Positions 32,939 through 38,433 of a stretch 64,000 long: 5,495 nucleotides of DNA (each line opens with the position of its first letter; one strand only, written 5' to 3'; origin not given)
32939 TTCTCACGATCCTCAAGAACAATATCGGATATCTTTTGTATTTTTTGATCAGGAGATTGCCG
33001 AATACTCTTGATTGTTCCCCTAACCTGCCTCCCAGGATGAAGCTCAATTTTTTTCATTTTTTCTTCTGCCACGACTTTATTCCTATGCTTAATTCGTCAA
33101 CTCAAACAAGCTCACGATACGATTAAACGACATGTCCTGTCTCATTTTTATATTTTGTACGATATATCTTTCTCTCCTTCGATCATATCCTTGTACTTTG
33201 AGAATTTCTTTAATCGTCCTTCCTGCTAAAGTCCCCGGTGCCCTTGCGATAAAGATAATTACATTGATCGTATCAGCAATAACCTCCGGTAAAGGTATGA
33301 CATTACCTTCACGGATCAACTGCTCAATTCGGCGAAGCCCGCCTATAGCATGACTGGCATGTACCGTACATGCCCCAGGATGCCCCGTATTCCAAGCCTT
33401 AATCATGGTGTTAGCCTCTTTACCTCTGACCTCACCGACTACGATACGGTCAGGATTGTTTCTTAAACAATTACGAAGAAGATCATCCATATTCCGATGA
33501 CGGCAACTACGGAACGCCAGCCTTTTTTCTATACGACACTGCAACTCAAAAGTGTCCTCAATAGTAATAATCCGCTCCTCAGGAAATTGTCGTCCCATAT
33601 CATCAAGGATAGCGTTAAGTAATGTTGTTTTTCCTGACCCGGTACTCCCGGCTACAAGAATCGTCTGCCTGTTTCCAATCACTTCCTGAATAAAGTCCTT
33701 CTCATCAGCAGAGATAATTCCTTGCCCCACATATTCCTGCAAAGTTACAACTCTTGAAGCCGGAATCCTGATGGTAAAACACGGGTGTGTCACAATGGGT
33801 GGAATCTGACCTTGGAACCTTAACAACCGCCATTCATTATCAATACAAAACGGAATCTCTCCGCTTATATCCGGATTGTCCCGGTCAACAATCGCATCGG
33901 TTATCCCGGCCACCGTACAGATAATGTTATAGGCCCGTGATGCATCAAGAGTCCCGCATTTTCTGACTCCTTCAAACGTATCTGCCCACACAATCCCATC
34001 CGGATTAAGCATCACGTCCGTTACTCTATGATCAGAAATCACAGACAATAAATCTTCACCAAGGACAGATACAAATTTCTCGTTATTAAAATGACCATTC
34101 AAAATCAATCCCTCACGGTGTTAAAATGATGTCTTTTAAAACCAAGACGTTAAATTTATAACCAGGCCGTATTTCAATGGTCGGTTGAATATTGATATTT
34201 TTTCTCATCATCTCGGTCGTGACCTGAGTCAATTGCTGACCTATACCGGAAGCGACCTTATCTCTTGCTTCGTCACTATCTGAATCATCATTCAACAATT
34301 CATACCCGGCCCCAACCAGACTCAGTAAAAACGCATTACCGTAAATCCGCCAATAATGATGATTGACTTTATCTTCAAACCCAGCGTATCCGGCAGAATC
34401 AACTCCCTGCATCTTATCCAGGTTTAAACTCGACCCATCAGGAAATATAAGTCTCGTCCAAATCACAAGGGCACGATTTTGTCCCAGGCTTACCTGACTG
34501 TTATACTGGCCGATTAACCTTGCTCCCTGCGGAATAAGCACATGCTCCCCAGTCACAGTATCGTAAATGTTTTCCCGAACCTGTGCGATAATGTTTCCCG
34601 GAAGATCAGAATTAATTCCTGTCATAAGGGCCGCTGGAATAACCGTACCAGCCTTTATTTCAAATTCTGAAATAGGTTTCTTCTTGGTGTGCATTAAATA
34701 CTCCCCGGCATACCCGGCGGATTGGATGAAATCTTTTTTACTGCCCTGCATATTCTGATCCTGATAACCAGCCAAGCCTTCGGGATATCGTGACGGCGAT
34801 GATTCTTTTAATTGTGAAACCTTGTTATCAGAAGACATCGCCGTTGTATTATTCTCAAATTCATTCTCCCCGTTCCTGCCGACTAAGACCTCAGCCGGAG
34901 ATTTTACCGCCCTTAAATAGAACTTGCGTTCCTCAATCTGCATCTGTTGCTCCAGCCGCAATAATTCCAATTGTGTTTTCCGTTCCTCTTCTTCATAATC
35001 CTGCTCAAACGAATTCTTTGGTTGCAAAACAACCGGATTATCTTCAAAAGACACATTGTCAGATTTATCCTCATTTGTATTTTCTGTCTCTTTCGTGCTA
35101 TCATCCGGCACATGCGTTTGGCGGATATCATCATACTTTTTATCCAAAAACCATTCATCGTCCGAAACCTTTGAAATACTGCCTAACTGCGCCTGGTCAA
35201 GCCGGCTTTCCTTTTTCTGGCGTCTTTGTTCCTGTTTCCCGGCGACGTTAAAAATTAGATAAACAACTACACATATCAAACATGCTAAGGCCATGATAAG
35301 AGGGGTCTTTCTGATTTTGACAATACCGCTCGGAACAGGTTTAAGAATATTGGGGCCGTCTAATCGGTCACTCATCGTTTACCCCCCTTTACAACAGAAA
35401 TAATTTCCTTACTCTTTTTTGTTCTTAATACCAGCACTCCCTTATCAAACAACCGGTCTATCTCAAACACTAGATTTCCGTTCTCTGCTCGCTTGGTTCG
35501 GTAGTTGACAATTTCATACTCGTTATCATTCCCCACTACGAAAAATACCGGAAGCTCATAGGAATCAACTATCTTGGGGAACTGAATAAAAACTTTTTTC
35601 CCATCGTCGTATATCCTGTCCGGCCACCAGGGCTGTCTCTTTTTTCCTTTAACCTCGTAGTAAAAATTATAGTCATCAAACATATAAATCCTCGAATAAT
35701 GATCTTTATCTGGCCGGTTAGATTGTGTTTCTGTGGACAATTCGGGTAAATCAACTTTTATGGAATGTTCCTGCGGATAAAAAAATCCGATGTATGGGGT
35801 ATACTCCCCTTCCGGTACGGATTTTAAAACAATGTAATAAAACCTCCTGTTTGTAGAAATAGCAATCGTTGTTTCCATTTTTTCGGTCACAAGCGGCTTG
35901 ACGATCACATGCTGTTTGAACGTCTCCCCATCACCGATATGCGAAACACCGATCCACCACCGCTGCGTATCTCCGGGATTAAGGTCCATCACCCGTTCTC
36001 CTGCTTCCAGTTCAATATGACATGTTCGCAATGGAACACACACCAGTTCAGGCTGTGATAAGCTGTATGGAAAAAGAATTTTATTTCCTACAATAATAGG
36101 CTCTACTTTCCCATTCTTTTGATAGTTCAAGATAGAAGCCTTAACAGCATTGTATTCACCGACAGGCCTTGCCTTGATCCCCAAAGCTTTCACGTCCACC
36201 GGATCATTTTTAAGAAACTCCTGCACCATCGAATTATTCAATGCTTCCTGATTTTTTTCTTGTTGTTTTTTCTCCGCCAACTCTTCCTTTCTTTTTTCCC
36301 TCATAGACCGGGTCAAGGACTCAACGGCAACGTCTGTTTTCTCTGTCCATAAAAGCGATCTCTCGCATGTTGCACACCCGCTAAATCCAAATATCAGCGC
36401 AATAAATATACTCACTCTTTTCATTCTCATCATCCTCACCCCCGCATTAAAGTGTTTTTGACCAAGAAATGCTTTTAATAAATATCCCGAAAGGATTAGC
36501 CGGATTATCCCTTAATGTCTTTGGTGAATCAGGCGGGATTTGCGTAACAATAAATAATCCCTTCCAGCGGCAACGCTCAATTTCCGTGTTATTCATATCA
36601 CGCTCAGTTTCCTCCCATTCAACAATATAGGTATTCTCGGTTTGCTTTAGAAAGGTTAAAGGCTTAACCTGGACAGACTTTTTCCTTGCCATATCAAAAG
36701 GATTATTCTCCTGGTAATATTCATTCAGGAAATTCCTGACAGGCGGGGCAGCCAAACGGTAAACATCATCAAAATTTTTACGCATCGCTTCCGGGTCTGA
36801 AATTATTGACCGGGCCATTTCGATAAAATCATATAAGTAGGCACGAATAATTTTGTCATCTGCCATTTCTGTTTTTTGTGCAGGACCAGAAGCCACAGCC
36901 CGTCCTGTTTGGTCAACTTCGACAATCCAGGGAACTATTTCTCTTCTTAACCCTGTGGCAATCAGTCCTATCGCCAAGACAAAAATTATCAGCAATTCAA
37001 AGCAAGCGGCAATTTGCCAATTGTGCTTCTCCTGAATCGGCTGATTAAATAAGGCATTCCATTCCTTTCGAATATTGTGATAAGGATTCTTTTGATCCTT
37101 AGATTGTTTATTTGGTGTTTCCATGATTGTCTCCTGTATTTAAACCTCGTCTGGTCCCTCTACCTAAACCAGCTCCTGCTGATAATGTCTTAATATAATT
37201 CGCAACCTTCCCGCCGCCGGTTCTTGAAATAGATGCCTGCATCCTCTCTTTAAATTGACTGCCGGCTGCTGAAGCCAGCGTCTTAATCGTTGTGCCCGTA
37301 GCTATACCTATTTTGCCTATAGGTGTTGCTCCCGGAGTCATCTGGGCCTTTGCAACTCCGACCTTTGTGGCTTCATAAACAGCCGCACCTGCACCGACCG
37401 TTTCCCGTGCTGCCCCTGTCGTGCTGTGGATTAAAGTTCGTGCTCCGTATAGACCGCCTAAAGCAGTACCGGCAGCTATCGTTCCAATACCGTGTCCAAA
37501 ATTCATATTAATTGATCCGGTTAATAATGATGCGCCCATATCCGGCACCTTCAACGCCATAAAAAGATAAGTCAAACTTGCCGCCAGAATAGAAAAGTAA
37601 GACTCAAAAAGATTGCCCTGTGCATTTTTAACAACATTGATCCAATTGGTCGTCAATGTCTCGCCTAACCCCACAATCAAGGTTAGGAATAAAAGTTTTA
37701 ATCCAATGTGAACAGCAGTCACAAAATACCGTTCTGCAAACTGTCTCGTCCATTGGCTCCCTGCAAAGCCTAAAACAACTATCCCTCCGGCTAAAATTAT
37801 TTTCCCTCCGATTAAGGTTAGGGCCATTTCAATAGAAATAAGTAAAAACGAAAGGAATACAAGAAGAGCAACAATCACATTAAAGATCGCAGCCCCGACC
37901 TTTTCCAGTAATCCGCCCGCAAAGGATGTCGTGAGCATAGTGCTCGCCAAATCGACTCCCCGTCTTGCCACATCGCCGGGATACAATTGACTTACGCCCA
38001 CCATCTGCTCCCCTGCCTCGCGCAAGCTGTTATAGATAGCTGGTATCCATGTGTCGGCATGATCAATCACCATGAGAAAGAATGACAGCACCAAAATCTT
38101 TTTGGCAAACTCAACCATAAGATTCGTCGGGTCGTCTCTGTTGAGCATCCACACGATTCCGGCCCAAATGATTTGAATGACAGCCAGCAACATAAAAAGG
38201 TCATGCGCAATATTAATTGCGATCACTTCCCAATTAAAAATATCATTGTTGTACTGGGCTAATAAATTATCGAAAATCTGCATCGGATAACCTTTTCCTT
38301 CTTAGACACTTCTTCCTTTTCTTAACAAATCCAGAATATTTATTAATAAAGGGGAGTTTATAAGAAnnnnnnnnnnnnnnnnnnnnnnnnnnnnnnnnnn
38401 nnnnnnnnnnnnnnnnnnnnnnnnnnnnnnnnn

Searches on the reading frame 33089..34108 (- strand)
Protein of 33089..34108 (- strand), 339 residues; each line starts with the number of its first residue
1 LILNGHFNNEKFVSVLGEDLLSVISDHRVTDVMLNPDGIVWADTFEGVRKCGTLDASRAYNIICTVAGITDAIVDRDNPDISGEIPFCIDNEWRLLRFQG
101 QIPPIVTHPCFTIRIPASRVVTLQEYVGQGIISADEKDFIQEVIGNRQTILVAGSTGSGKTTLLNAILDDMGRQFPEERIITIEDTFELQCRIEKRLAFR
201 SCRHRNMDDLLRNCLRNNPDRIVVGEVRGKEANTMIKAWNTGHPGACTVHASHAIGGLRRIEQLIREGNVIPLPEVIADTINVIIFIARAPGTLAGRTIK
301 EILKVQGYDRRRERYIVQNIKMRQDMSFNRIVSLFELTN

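Call 11: search_protein_families(library=pfam, proteins=[window:33089-34108:-], max_evalue=0.01)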
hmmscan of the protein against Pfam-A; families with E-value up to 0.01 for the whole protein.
window:33089-34108:- (339 aa): 16 families
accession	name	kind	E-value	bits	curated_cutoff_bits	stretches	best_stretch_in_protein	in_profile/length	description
PF00437.27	T2SSE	-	4.4e-37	128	24.9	1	101-285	98-273/370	Type II/IV secretion system protein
PF06414.18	Zeta_toxin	-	0.0003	20.7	22.3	1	147-174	16-43/199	Zeta toxin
PF13191.12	AAA_16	-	0.0007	20.6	32.6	1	146-188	22-61/167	AAA ATPase domain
PF13555.12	AAA_29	-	0.0014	18.8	27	1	147-167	22-42/61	P-loop containing region of AAA domain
PF02492.25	cobW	-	0.0014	18.7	20.7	1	149-183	2-33/180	CobW/HypB/UreG, nucleotide-binding domain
PF04851.21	ResIII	-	0.0017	18.7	22.5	1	140-197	16-73/164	Type III restriction enzyme, res subunit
PF13476.12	AAA_23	-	0.0022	19.1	27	1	146-168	18-40/201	AAA domain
PF03193.22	RsgA_GTPase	-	0.0023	18.2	30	1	136-171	96-130/174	RsgA GTPase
PF00931.28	NB-ARC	-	0.0026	17.5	23.5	1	145-197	16-74/248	NB-ARC domain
PF05729.18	NACHT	-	0.0027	18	26.7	1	148-212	1-59/167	NACHT domain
PF01580.24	FtsK_SpoIIIE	-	0.0027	17.6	24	1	148-168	40-60/221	FtsK/SpoIIIE family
PF00005.33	ABC_tran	-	0.0034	18.4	25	1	147-171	11-35/137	ABC transporter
PF12775.13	AAA_7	-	0.0048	16.9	25.8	1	139-173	25-59/181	P-loop containing dynein motor region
PF13245.12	AAA_19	-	0.0059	17.2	25.1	0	146-183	10-47/134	AAA domain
PF13238.12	AAA_18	-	0.0093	16.9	29.4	0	150-238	1-91/128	AAA domain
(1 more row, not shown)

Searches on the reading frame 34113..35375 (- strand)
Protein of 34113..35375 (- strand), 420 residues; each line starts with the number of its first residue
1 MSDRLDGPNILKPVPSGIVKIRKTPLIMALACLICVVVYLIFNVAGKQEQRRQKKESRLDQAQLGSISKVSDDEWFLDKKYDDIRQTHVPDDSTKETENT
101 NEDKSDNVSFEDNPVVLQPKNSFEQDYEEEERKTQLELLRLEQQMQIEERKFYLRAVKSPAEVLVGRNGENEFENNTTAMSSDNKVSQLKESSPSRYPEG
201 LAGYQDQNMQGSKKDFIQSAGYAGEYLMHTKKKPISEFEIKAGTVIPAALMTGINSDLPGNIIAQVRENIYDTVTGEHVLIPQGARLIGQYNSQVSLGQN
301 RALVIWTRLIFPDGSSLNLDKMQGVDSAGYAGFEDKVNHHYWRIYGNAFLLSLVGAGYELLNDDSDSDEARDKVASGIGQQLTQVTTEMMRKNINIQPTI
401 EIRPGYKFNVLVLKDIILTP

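Call 11: search_protein_families(library=pfam, proteins=[window:34113-35375:-], max_evalue=0.01)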
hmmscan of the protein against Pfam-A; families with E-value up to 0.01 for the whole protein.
window:34113-35375:- (420 aa): 3 families
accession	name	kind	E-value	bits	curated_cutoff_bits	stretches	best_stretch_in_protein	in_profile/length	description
PF03743.19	TrbI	-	5e-68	229.1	35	1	240-418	2-188/188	Bacterial conjugation TrbI-like protein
PF12685.13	SpoIIIAH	-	0.0034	17.8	30.6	1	24-122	3-68/191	SpoIIIAH-like protein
PF18220.6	BspA_v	-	0.0094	16.2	25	0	307-342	9-45/150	Adhesin BspA variable domain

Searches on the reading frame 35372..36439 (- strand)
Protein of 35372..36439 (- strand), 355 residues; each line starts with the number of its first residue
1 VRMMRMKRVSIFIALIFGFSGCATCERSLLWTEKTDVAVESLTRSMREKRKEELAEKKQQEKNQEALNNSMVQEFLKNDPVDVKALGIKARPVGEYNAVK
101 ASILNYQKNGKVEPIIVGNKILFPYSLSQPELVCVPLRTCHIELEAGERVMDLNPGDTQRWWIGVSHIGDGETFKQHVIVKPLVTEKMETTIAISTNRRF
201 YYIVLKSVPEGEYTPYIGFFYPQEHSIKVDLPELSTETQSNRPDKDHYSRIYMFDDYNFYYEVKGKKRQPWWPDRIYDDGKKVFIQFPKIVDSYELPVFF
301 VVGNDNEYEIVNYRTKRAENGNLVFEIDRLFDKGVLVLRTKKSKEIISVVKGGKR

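Call 11: search_protein_families(library=pfam, proteins=[window:35372-36439:-], max_evalue=0.01)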
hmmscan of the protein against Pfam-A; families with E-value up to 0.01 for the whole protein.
window:35372-36439:- (355 aa): 1 family
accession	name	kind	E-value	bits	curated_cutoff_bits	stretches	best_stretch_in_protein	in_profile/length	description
PF03524.21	CagX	-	4.9e-40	137.9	34.2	1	131-339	15-189/198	Conjugal transfer protein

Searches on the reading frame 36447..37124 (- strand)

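Call 11: search_protein_families(library=pfam, proteins=[window:36447-37124:-], max_evalue=0.01)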
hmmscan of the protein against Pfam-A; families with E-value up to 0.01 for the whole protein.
window:36447-37124:- (225 aa): 1 family
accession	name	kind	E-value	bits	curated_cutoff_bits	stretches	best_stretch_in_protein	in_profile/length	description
PF04335.19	VirB8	-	1.2e-39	136.8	23.2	1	19-223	3-212/213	VirB8 protein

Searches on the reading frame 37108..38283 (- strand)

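Call 11: search_protein_families(library=pfam, proteins=[window:37108-38283:-], max_evalue=0.01)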
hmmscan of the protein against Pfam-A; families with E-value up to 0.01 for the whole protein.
window:37108-38283:- (391 aa): 1 family
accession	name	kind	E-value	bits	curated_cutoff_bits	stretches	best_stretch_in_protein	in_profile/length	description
PF04610.19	TrbL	-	4e-28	99.1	25.9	1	34-246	1-215/215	TrbL/VirB6 plasmid conjugal transfer protein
